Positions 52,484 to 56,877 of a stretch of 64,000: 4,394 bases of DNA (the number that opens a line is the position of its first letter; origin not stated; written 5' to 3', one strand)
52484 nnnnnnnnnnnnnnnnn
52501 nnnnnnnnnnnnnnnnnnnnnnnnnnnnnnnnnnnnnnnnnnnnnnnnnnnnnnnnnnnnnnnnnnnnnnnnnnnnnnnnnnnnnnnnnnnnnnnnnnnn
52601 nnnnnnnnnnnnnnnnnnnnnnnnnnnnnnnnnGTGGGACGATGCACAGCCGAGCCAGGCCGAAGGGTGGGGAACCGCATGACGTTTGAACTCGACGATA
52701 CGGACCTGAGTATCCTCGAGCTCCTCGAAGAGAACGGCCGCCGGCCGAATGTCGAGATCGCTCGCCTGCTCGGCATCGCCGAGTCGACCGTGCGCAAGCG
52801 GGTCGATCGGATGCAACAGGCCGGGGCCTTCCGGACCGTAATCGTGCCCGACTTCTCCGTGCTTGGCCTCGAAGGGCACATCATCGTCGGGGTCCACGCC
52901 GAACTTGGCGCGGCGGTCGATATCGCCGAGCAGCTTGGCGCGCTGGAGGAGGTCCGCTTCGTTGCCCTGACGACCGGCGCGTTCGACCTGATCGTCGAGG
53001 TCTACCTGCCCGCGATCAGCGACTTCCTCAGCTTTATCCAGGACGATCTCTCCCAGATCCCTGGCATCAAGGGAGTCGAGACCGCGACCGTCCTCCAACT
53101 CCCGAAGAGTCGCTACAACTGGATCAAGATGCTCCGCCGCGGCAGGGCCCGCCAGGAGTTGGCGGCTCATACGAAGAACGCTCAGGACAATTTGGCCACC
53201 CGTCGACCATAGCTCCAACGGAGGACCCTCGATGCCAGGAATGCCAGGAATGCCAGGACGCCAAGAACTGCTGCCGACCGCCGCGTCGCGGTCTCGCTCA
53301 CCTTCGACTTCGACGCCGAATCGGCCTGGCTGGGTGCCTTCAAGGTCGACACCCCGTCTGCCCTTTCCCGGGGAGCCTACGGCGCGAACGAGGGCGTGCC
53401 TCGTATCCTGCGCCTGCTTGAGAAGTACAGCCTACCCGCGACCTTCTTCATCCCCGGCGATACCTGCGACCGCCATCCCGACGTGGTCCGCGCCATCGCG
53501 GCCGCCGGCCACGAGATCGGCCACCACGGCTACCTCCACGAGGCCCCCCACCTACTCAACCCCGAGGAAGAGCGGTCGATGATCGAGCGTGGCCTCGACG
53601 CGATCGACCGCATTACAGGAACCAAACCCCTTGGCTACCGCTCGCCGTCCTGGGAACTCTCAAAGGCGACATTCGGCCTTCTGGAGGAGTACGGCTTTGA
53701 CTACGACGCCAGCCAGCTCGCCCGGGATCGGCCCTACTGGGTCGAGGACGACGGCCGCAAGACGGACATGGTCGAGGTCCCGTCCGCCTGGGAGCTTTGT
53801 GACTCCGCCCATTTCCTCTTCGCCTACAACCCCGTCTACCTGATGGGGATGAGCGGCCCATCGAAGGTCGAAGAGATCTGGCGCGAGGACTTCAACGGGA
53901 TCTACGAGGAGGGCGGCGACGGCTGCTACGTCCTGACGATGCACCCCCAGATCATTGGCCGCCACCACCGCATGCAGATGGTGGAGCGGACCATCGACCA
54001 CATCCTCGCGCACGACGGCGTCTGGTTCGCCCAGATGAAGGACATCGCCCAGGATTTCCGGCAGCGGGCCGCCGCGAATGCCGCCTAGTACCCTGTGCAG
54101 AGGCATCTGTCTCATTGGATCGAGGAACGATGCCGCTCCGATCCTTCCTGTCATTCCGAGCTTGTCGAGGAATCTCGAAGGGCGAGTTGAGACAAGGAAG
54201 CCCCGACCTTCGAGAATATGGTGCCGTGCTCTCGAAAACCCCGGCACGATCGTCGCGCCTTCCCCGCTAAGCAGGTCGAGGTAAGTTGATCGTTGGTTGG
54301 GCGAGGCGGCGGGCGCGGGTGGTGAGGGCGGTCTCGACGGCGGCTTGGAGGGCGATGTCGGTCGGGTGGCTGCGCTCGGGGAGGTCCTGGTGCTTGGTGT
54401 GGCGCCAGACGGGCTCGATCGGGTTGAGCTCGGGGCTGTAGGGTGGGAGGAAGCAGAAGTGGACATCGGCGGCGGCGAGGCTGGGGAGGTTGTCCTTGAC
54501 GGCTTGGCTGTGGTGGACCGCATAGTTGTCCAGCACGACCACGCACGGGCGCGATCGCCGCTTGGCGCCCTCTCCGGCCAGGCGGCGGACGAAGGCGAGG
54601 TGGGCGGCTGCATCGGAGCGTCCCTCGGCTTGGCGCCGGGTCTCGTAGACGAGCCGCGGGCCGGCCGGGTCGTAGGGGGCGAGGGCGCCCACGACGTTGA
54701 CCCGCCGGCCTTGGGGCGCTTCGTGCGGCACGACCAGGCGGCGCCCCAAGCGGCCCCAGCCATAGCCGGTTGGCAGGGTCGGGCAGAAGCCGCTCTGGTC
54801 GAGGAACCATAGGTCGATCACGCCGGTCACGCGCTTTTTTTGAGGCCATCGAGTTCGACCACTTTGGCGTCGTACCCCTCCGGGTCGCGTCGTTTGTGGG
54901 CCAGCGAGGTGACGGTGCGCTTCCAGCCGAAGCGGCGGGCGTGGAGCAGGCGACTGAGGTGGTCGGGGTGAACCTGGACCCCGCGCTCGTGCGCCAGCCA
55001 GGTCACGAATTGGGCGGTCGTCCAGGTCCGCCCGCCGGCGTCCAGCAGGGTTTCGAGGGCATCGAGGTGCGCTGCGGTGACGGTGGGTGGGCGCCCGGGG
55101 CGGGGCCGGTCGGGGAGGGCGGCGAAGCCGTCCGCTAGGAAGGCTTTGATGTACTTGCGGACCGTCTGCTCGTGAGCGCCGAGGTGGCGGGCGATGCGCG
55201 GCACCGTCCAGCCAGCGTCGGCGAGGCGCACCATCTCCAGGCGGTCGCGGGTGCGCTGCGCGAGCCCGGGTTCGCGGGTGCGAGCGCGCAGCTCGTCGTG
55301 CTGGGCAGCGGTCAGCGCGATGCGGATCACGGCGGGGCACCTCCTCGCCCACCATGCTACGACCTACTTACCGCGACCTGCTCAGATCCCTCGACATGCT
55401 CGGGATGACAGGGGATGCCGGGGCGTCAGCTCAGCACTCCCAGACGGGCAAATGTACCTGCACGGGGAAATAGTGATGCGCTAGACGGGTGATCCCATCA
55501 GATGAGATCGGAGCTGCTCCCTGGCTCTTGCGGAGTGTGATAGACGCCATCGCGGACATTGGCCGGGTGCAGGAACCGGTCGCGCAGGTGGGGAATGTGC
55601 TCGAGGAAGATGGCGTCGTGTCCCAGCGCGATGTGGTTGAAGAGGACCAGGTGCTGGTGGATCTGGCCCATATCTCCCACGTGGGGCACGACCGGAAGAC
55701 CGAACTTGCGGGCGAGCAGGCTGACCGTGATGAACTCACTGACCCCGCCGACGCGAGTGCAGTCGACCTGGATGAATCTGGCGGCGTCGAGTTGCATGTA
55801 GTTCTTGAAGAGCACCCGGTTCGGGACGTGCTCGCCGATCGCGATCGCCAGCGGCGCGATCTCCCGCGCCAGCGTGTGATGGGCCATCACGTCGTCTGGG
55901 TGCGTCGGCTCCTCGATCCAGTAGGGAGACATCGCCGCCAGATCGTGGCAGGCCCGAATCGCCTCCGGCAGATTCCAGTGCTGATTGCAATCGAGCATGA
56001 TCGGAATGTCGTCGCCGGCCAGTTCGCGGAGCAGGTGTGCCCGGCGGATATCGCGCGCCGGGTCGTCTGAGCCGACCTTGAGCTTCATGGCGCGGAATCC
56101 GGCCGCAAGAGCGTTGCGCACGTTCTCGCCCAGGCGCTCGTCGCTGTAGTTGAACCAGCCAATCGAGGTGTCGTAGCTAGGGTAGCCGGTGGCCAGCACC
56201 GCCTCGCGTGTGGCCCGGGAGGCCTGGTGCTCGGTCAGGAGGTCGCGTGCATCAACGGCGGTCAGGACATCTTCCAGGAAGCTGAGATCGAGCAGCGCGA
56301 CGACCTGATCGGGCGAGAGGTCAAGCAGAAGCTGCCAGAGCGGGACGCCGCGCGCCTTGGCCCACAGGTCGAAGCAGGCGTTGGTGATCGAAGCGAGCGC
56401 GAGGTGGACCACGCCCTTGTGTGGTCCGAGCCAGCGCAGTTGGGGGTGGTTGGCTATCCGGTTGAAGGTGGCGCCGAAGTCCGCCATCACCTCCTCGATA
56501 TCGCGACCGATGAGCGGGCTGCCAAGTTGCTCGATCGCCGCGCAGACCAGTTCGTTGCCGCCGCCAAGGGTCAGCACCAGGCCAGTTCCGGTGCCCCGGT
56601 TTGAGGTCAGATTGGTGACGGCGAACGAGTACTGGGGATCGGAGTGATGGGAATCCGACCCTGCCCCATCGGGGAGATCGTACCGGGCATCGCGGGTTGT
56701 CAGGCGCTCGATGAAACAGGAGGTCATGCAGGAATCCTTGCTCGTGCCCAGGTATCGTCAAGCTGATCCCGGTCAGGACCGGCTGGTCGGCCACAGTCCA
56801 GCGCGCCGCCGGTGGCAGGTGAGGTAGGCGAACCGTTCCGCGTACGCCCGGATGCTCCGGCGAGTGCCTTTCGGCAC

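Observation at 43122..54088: Eight of ten genes in one 11-kb operon-like block carry 1-nt frameshifts, while neighbouring blocks are clean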

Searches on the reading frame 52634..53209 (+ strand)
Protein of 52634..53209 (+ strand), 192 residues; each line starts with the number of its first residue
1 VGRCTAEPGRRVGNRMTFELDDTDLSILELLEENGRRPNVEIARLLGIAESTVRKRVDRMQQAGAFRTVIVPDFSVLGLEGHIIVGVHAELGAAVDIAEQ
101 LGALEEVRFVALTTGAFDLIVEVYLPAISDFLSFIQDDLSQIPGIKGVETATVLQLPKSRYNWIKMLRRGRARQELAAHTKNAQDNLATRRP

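Call 8: search_protein_families(library=pfam, proteins=[window:52634-53209:+], max_evalue=0.01)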
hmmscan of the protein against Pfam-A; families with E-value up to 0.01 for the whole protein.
window:52634-53209:+ (192 aa): 14 families
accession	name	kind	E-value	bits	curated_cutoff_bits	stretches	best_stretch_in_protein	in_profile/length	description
PF13404.12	HTH_AsnC-type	-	2e-15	56.7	27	1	20-61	1-42/42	AsnC-type helix-turn-helix domain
PF13412.12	HTH_24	-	1.8e-13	50.3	21.9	1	20-64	1-45/48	Winged helix-turn-helix DNA-binding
PF01037.27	AsnC_trans_reg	-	2.2e-12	47.1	25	1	87-155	3-72/73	Lrp/AsnC ligand binding domain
PF22482.2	AsnC_trans_reg_3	-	8.3e-08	32.7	24.4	1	96-164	26-93/95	PF0864 C-terminal dimeric alpha+beta barrel domain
PF13384.12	HTH_23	-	1.2e-05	25.4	24.6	1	27-64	10-45/50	Homeodomain-like domain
PF09339.16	HTH_IclR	-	1.8e-05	24.8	22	1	25-64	6-46/52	IclR helix-turn-helix domain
PF13518.12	HTH_28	-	2.9e-05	24.5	25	1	27-64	5-40/52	Helix-turn-helix domain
PF01047.28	MarR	-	0.00015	22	24.6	1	22-64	3-45/59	MarR family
PF12840.13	HTH_20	-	0.00044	20.6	27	1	21-64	3-46/51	Helix-turn-helix domain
PF22451.2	NirdL-like_HTH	-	0.0011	19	27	1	37-67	17-47/47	Siroheme decarboxylase NirDL-like HTH domain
PF08281.18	Sigma70_r4_2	-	0.0012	18.9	25.7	1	40-57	30-47/54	Sigma-70, region 4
PF12802.13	MarR_2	-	0.0018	18.8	27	1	20-64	3-48/61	MarR family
PF01325.25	Fe_dep_repress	-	0.0059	17.2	26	0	27-64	13-50/60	Iron dependent repressor, N-terminal DNA binding domain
PF13551.12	HTH_29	-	0.0081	16.7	28.1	0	39-64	15-40/64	Winged helix-turn helix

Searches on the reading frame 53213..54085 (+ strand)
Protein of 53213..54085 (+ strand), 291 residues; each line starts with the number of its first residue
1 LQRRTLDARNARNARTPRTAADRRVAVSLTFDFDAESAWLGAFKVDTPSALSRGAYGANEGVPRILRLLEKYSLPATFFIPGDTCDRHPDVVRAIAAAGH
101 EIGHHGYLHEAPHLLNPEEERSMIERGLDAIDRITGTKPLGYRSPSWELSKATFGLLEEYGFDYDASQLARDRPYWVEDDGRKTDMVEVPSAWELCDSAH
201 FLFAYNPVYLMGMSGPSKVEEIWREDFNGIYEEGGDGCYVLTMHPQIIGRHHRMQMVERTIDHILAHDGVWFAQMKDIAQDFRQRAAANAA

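Call 8: search_protein_families(library=pfam, proteins=[window:53213-54085:+], max_evalue=0.01)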
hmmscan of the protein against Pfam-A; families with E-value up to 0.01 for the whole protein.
window:53213-54085:+ (291 aa): 2 families
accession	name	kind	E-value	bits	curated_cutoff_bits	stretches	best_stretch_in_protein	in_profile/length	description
PF01522.26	Polysacc_deac_1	-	2.7e-21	76.3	23.1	1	57-164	16-123/124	Polysaccharide deacetylase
PF10096.14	DUF2334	-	3.5e-06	27.2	26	1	90-249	54-192/203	Uncharacterized protein conserved in bacteria (DUF2334)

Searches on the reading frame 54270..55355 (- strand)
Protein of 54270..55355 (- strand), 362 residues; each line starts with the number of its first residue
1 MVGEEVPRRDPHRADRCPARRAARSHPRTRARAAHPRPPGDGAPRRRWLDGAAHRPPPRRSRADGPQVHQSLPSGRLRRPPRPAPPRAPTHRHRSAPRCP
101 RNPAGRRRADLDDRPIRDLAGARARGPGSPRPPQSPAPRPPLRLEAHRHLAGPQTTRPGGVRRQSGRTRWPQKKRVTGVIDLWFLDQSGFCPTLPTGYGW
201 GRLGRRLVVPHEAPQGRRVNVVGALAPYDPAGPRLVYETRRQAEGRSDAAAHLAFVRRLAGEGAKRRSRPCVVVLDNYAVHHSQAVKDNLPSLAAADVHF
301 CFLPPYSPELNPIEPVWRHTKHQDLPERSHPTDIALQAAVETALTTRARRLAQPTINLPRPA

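Call 22: search_protein_families(library=pfam, proteins=[window:54270-55355:-], max_evalue=0.01)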
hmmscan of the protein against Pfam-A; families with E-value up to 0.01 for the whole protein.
window:54270-55355:- (362 aa): 1 family
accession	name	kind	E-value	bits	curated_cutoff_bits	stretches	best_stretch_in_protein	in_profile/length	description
PF13358.12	DDE_3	-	6.1e-25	88.2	28.6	1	181-336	1-145/146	DDE superfamily endonuclease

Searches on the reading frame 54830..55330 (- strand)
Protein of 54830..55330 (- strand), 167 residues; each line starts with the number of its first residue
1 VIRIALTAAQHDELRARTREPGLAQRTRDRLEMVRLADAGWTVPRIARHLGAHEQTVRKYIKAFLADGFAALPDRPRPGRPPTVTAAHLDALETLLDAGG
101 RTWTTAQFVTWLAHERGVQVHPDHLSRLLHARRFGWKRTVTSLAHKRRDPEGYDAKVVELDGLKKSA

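Call 22: search_protein_families(library=pfam, proteins=[window:54830-55330:-], max_evalue=0.01)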
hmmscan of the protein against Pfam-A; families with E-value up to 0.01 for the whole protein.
window:54830-55330:- (167 aa): 9 families
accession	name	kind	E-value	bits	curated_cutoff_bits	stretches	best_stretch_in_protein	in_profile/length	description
PF13565.12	HTH_32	-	3.1e-18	66.5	33.7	1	56-129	1-73/73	Homeodomain-like domain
PF13551.12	HTH_29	-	6e-14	52.3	28.1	1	30-85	1-59/64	Winged helix-turn helix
PF13384.12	HTH_23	-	6.5e-14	51.7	24.6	1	25-72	2-49/50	Homeodomain-like domain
PF13518.12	HTH_28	-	1.7e-12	47.6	25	1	30-79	2-51/52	Helix-turn-helix domain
PF13592.12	HTH_33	-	1.6e-07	31.3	25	1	101-147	3-48/60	Winged helix-turn helix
PF01527.26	HTH_Tnp_1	-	1.8e-05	25.3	24.1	1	30-77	12-59/75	Transposase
PF06056.18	Terminase_5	-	0.00027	21.3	20.3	1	40-63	13-36/58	Putative ATPase subunit of terminase (gpP-like)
PF08279.18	HTH_11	-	0.00073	19.8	25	1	26-68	1-43/55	HTH domain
PF08281.18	Sigma70_r4_2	-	0.0067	16.5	25.7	0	39-62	25-48/54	Sigma-70, region 4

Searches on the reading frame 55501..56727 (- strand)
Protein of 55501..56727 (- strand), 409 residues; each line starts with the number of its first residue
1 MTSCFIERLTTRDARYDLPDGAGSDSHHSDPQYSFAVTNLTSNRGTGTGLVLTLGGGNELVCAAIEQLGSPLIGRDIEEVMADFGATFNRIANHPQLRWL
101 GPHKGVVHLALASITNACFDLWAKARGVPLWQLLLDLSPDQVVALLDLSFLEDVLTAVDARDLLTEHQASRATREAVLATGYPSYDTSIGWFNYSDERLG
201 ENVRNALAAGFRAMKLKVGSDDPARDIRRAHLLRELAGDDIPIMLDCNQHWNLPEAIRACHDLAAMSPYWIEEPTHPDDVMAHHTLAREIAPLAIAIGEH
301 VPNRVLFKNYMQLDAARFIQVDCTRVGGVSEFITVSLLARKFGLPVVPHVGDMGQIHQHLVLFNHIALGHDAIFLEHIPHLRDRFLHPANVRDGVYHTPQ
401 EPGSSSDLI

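Call 41: search_protein_families(library=pfam, proteins=[window:55501-56727:-], max_evalue=0.001)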
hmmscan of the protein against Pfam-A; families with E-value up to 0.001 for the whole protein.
window:55501-56727:- (409 aa): 2 families
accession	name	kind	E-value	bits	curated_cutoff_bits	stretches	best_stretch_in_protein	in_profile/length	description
PF13378.12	MR_MLE_C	-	8.2e-53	179.8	29.4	1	200-405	3-212/219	Enolase C-terminal domain-like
PF02746.21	MR_MLE_N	-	0.00011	22.9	22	1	31-134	24-116/117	Mandelate racemase / muconate lactonizing enzyme, N-terminal domain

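Call 52: find_homologous_proteins(query=window:55501-56727:-, max_evalue=1e-80)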
Query window:55501-56727:- (409 aa): 7031 proteins with E <= 1e-80 among 8000 candidates; the best 120 are listed.
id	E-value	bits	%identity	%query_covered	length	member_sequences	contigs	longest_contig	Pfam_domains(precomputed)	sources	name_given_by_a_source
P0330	6.2e-273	923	98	100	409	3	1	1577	PF13378.13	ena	-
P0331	4.7e-240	815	86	100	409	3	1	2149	PF13378.13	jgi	jgi:L-fuconate dehydratase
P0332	8.9e-239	810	86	100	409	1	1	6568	PF13378.13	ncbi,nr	ncbi:MAG: mandelate racemase [Thermomicrobiales bacterium]|nr:mandelate racemase [Thermomicrobiales 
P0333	3.3e-220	749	79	100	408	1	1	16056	PF13378.13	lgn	-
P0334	2.9e-218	743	77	100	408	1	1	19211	PF13378.13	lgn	-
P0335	4.1e-216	736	78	100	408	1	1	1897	PF13378.13,PF02746.22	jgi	jgi:L-fuconate dehydratase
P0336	3.6e-215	733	79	99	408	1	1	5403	PF13378.13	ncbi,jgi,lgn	jgi:L-fuconate dehydratase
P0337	1.4e-214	731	77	100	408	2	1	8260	PF13378.13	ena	-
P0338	3.1e-212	723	77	100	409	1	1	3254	PF13378.13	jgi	jgi:L-fuconate dehydratase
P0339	6.8e-212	722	76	100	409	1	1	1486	PF13378.13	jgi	jgi:L-fuconate dehydratase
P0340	8.0e-209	712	75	100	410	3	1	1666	PF13378.13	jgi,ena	-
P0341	7.2e-206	702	74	100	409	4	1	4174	PF13378.13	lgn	-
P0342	5.4e-203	693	73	100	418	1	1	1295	PF13378.13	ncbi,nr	ncbi:MAG TPA: enolase C-terminal domain-like protein, partial [Thermomicrobiales bacterium]|nr:enola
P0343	1.2e-202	691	73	100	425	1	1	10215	PF13378.13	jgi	jgi:L-fuconate dehydratase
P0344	7.4e-201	686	73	100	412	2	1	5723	PF13378.13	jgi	jgi:L-fuconate dehydratase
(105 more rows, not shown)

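Call 53: find_encoding_contigs(protein=P0330, flank=10000, max_places=6)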
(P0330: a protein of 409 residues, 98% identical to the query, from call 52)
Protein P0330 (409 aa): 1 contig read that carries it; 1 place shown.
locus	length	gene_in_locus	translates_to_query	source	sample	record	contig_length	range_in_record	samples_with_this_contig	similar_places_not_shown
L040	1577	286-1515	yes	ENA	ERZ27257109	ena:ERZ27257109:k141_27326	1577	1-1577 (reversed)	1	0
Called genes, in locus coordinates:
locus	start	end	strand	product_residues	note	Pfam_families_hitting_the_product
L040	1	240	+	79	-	?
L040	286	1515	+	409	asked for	PF13378:MR_MLE_C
